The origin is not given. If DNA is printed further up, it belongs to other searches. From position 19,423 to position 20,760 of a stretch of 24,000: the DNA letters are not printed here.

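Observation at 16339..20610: Candidate novel trans-envelope module: DUF457-like membrane hydrolase fusion + HerA/FtsK-type ATPase + HlyD-like adaptor + TolC-like protein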

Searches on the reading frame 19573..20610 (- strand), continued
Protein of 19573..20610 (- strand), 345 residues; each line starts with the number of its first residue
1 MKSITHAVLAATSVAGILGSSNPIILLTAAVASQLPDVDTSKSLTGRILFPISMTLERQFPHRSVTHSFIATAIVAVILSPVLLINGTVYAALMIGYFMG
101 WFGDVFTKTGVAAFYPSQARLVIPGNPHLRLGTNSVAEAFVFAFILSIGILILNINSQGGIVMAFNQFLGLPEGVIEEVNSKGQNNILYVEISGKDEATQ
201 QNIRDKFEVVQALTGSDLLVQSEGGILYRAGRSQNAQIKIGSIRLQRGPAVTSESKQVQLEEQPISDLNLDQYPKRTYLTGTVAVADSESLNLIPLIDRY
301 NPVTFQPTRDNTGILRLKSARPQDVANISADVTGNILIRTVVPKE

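Call 38: fold_search(model_id=the predicted structure, library=pdb)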
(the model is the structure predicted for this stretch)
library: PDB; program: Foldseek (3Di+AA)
matches with E <= 10: 876; with E <= 0.001: 1
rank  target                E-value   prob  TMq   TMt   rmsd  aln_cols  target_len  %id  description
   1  9f4a_AT               4.8e-04  0.38  0.11  0.07  23.1       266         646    9  Interface between baseplate cup and extended tail tube/sheath of Klebsiella phage KP1 variant vB_Kpn_Lilla1 (released 2025-05-14)
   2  9ay5_0                1.2e-03  0.51  0.14  0.11  21.3       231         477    7  Tail-Baseplate of P1 bacteriophage (released 2025-09-10)
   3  9f4a_AS               2.1e-03  0.23  0.11  0.07  22.5       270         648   10  Interface between baseplate cup and extended tail tube/sheath of Klebsiella phage KP1 variant vB_Kpn_Lilla1 (released 2025-05-14)
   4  9f4a_AM               2.3e-03  0.21  0.13  0.08  22.9       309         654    8  Interface between baseplate cup and extended tail tube/sheath of Klebsiella phage KP1 variant vB_Kpn_Lilla1 (released 2025-05-14)
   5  2f5t_X                2.6e-03  1.00  0.22  0.32   1.8        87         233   17  Crystal Structure of the sugar binding domain of the archaeal transcriptional regulator TrmB (released 2006-02-21)
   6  3qph_A                4.5e-03  1.00  0.22  0.22   1.8        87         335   17  The three-dimensional structure of TrmB, a global transcriptional regulator of the hyperthermophilic archaeon Pyrococc (released 2012-05-30)
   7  9xqs_U                5.4e-03  0.16  0.12  0.05  25.2       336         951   10  Structure of the inner peripheral region in the phage phiKZ baseplate complex (released 2026-02-11)
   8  9pfq_Q                1.9e-02  0.80  0.16  0.16  11.8       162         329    9  The cryo-EM structure of C. crescentus DriD-ssDNA-RNAP-Sigma73-bapE promoter transcription activation complex (released 2026-02-25)
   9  6qgi                  2.6e-02  0.10  0.08  0.07  17.3       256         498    7  Crystal structure of VP5 from Haloarchaeal pleomorphic virus 2 (released 2019-02-27)
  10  7p99_A                4.0e-02  0.11  0.11  0.13  25.7       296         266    7  Structure of human USPL1 in complex with SUMO2 (released 2022-03-02)
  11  5k1a_A                4.3e-02  0.09  0.09  0.12  21.6       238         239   10  Crystal structure of the UAF1-USP12 complex in C2 space group (released 2016-07-20)
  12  8tp8_D                4.8e-02  0.38  0.16  0.17  16.5       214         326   10  Structure of the C. crescentus WYL-activator, DriD, bound to ssDNA and cognate DNA (released 2023-11-29)
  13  9cu3_B                5.3e-02  0.47  0.15  0.24  12.7       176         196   10  Allosteric mechanism of DriD transcription activator (released 2025-04-23)
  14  8w5b                  6.0e-02  0.10  0.11  0.10  18.1       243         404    9  Crystal Structure of the shaft pilin LrpA from Ligilactobacillus ruminis (released 2024-07-10)
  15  6sj9_B                6.3e-02  0.16  0.14  0.09  20.2       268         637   11  Proteasome accessory factor B/C (PafBC) of Arthrobacter aurescens (released 2019-10-16)
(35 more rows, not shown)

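Call 53: search_protein_families(library=pfam, proteins=[L021:10989-12656:+, L021:12635-13342:+, L021:13387-14091:+, L021:14108-16522:+, L021:7851-8783:-, L021:7087-7542:+, L046:9741-11393:+, L046:11197-12051:+], max_evalue=0.01)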
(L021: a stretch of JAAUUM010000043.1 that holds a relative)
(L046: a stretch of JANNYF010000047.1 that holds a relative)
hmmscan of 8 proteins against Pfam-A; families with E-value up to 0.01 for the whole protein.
L021:10989-12656:+ (555 aa): 1 family
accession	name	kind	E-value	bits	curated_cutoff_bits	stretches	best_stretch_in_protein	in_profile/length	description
PF00553.25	CBM_2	-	7.5e-25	87.6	24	1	60-153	8-101/101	Cellulose binding domain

L021:12635-13342:+ (235 aa): 0 families

L021:13387-14091:+ (234 aa): 0 families

L021:14108-16522:+ (804 aa): 2 families
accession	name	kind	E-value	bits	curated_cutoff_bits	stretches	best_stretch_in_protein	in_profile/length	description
PF00094.30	VWD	-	1.7e-09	38.6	22.9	2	477-510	122-155/156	von Willebrand factor type D domain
PF12799.13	LRR_4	-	2e-07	31.5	27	1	734-768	10-43/44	Leucine Rich repeats (2 copies)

L021:7851-8783:- (310 aa): 1 family
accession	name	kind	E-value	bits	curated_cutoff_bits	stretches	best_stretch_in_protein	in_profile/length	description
PF17989.7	ALP_N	-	2.2e-11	44.6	26.3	1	6-146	1-148/148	Actin like proteins N terminal domain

L021:7087-7542:+ (151 aa): 2 families
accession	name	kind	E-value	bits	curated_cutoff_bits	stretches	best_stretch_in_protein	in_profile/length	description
PF01850.27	PIN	-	1.3e-09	39.1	23.6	1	16-134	1-111/120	PIN domain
PF13470.12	PIN_3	-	0.00011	23.4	27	1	15-77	1-64/115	PIN domain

L046:9741-11393:+ (550 aa): 0 families

L046:11197-12051:+ (284 aa): 1 family
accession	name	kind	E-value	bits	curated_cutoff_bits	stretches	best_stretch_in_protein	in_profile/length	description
PF02321.23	OEP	-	0.00014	22.2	22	1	173-273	82-182/187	Outer membrane efflux protein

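Call 70: search_protein_families(library=pfam, proteins=[L031:19311-19925:+, L076:8314-8931:+, L012:8430-8948:+, L012:8131-8451:+, L065:4668-5312:-, L067:3127-3471:-, L064:18745-19299:+, L076:7236-7832:+, L047:8553-9128:+], max_evalue=0.01)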
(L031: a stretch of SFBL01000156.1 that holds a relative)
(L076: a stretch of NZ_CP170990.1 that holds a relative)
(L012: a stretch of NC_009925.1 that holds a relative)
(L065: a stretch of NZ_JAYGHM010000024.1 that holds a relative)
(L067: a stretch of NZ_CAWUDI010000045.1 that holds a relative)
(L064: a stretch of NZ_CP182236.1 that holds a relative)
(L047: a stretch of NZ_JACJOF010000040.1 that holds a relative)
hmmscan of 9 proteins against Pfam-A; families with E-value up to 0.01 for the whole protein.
L031:19311-19925:+ (204 aa): 0 families

L076:8314-8931:+ (205 aa): 0 families

L012:8430-8948:+ (172 aa): 0 families

L012:8131-8451:+ (106 aa): 0 families

L065:4668-5312:- (214 aa): 6 families
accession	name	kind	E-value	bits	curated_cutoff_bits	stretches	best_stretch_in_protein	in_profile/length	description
PF13614.12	AAA_31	-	1.5e-17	64.6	27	2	1-50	1-50/177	AAA domain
PF01656.29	CbiA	-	2.4e-15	57.1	25.4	1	4-180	1-118/125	CobQ/CobB/MinD/ParA nucleotide binding domain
PF09140.17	MipZ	-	1.1e-09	38.4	20.7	1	3-43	2-42/262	ATPase MipZ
PF10609.15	ParA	-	2.1e-09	37.6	27.1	1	3-52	5-54/246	NUBPL iron-transfer P-loop NTPase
PF07015.17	VirC1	-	1e-08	35.2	24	1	1-179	1-184/231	VirC1 protein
PF06564.18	CBP_BcsQ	-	0.00045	20.3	21.3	0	60-184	98-210/234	Cellulose biosynthesis protein BcsQ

L067:3127-3471:- (114 aa): 2 families
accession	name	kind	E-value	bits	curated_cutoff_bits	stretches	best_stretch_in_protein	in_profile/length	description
PF01402.27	RHH_1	-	0.0071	16.7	20.5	0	73-111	1-39/39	Ribbon-helix-helix protein, copG family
PF11983.13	FtsA_C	-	0.0078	17.6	27.4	0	10-63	2-57/65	Cell division protein FtsA, C-terminal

L064:18745-19299:+ (184 aa): 1 family
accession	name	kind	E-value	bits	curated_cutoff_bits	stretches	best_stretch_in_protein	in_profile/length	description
PF01551.29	Peptidase_M23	-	2.8e-35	120.8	28.7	1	75-171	2-96/96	Peptidase family M23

L076:7236-7832:+ (198 aa): 1 family
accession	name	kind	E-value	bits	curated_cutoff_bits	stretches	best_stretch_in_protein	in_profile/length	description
PF00226.36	DnaJ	-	2.3e-10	40.9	27.8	1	142-187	2-51/63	DnaJ domain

L047:8553-9128:+ (191 aa): 0 families

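Call 83: search_dna_similar(query=window:19573-20610:-, collection=plasmids, mode=protein, max_rows=60, max_evalue=1e-10)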
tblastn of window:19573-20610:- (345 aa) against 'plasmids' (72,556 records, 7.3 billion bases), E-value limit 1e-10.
Records with a match: 62; places in all: 67; records where one place covers at least 80% of the query: 44.
Best place of each record, by identity: <60% 62.
By first word of the organism name: Synechocystis 13; Thermus 9; Synechococcus 7; Nostoc 5; Picosynechococcus 5; Nitrosococcus 3; Stanieria 2; Microcystis 2; Calothrix 2; Anabaena 2; and 11 more.
By predicted mobility (MOB-suite, as given by PLSDB): non-mobilizable 61; conjugative 1.
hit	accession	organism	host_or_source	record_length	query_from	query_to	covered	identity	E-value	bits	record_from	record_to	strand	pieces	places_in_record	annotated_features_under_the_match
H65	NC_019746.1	Gloeocapsa sp. PCC 7428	-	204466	1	341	99%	48.4%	4e-91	305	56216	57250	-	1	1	metal-dependent hydrolase | ATP-binding protein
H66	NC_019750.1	Stanieria cyanosphaera PCC 7437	-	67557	1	344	100%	44.2%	3e-80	273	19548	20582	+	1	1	metal-dependent hydrolase | AAA family ATPase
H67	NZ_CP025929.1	Microcystis aeruginosa NIES-2481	cell culture,freshwater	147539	1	341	99%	41.7%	2e-70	244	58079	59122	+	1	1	metal-dependent hydrolase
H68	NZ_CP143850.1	Synechococcus elongatus IITB3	whole organism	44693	1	343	99%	38.9%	3e-69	241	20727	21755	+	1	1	metal-dependent hydrolase | ATP-binding protein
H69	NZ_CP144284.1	Synechococcus elongatus IITB5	-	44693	1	343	99%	38.9%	3e-69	241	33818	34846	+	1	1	metal-dependent hydrolase | ATP-binding protein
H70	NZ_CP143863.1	Synechococcus elongatus IITB8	whole organism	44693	1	343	99%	38.1%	7e-69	241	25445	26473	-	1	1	metal-dependent hydrolase | ATP-binding protein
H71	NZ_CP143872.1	Synechococcus elongatus IITB6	whole organism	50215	1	343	99%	38.0%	3e-67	236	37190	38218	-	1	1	metal-dependent hydrolase | ATP-binding protein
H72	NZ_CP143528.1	Synechococcus elongatus PCC 11801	Pure axenic culture,Powai Lake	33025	1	343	99%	37.9%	3e-68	239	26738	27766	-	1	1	metal-dependent hydrolase | ATP-binding protein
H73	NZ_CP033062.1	Synechococcus elongatus UTEX 3055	-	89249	1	343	99%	37.1%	1e-67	237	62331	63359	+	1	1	metal-dependent hydrolase | ATP-binding protein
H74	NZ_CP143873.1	Synechococcus elongatus IITB6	whole organism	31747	14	343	96%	38.4%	2e-62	221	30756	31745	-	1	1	none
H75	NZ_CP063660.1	Synechocystis sp. PCC 7339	cell culture,Tidal pool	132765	1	341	99%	34.0%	7e-45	171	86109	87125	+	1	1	metal-dependent hydrolase | ATP-binding protein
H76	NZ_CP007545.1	Synechocystis sp. PCC 6714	-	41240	1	341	99%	33.7%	7e-45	171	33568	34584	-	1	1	metal-dependent hydrolase | ATP-binding protein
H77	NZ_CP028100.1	Synechocystis sp. IPPAS B-1465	axenic culture,Synechocystis sp. GT-L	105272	1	341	99%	33.7%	3e-44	169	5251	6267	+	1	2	metal-dependent hydrolase | ATP-binding protein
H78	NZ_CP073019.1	Synechocystis sp. PCC 6803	cell culture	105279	1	341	99%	33.7%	3e-44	169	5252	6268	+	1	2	metal-dependent hydrolase | ATP-binding protein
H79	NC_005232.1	Synechocystis sp. PCC 6803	-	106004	1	341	99%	33.7%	3e-44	169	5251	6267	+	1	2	metal-dependent hydrolase | ATP-binding protein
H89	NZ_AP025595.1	Thermus brockianus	-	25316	1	343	99%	29.0%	1e-20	100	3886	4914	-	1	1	metal-dependent hydrolase | hypothetical protein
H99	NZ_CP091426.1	Methylobacter sp. YRD-M1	isolate,wetland soil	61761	1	327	95%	28.2%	3e-15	84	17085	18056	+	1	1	metal-dependent hydrolase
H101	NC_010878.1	Thermus sp. 4C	-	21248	1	329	95%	27.7%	1e-17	92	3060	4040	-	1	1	metal-dependent hydrolase | hypothetical protein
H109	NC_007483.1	Nitrosococcus oceani ATCC 19707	-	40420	29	326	86%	29.3%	5e-21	101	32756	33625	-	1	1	metal-dependent hydrolase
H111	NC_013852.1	Allochromatium vinosum DSM 180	-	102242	29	342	91%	27.2%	1e-20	100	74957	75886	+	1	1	metal-dependent hydrolase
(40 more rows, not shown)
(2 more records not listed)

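Call 84: search_dna_similar(query=window:19573-20610:-, collection=phages, mode=protein, max_rows=10)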
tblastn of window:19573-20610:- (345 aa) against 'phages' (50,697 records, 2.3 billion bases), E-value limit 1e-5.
No match.

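Call 85: get_annotated_region(hit=H101, flank=9000)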
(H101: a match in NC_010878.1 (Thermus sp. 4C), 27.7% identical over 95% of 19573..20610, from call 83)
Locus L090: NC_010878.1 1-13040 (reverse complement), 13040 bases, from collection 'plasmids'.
description: Thermus sp. 4C plasmid pL4C, complete sequence
organism: Thermus sp. 4C (NCBI taxid 446041)
taxonomy: Bacteria; Deinococcota; Deinococci; Thermales; Thermaceae; Thermus; Thermus sp. 4C
host: -; source: -; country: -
typing (MOB-suite, as given by PLSDB): non-mobilizable; replicon rep_cluster_193
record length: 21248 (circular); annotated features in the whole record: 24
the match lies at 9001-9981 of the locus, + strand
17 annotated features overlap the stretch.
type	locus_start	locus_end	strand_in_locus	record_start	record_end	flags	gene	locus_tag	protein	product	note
CDS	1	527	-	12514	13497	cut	-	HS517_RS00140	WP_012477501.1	hypothetical protein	-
CDS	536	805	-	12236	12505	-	-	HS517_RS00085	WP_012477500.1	helix-turn-helix domain-containing protein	-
CDS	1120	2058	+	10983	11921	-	-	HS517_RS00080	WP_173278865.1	tyrosine-type recombinase/integrase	GO:0015074 - DNA integration [Evidence IEA]; GO:0006310 - DNA recombination [Evidence IEA]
CDS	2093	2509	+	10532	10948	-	-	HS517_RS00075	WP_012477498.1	very short patch repair endonuclease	-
CDS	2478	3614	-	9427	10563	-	-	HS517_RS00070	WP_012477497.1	hypothetical protein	-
CDS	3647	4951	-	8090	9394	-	-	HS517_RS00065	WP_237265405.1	DNA cytosine methyltransferase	GO:0006304 - DNA modification [Evidence IEA]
CDS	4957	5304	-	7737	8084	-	-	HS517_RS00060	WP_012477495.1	hypothetical protein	-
CDS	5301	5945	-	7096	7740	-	-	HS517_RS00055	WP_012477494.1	ParA family protein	-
CDS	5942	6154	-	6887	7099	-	-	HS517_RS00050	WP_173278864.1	helix-turn-helix domain-containing protein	-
CDS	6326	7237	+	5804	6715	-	-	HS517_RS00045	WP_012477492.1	ATP-binding protein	-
CDS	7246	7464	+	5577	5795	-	-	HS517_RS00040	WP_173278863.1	hypothetical protein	-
CDS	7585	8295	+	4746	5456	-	-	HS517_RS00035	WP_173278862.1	TolC family protein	GO:0055085 - transmembrane transport [Evidence IEA]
CDS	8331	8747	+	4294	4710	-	-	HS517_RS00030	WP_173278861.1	hypothetical protein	-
CDS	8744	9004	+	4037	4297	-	-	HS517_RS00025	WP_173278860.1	hypothetical protein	-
CDS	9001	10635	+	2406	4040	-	-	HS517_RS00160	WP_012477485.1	metal-dependent hydrolase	-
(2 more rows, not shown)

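Call 86: get_annotated_region(hit=H109, flank=8000)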
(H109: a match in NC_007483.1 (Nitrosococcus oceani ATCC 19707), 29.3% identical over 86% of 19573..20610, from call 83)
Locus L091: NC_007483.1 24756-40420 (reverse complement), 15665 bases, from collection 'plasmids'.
description: Nitrosococcus oceani ATCC 19707 plasmid A, complete sequence
organism: Nitrosococcus oceani ATCC 19707 (NCBI taxid 323261)
taxonomy: Bacteria; Pseudomonadota; Gammaproteobacteria; Chromatiales; Chromatiaceae; Nitrosococcus; Nitrosococcus oceani; Nitrosococcus oceani ATCC 19707
host: -; source: -; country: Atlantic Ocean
typing (MOB-suite, as given by PLSDB): non-mobilizable; replicon rep_cluster_1655
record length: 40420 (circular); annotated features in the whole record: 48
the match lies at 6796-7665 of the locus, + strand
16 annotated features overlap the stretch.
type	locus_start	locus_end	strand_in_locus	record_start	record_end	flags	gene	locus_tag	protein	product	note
CDS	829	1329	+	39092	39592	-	-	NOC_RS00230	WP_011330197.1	siphovirus Gp157 family protein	-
CDS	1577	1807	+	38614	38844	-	-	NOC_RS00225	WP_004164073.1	helix-turn-helix transcriptional regulator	-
CDS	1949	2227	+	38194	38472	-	-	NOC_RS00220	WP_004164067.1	hypothetical protein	-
CDS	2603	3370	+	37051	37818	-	-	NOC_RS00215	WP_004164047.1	hypothetical protein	-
CDS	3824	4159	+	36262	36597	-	-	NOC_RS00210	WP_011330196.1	helix-turn-helix transcriptional regulator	-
CDS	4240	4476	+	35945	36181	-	-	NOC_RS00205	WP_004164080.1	hypothetical protein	-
CDS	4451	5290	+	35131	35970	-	-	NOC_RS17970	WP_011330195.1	hypothetical protein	-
CDS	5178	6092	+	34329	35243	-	-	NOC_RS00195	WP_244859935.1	ATP-binding protein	-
CDS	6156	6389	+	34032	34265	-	-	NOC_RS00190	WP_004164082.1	hypothetical protein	-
CDS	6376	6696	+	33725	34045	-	-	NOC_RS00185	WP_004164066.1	type II toxin-antitoxin system PemK/MazF family toxin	-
CDS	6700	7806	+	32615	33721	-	-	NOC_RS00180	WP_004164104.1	metal-dependent hydrolase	-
CDS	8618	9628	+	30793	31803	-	-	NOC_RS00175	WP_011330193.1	Abi family protein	-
CDS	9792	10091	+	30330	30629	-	-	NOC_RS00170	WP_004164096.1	hypothetical protein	-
CDS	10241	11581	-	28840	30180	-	-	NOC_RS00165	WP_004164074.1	GIY-YIG nuclease family protein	-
CDS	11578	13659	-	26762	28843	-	-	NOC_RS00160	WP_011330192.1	helicase-related protein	-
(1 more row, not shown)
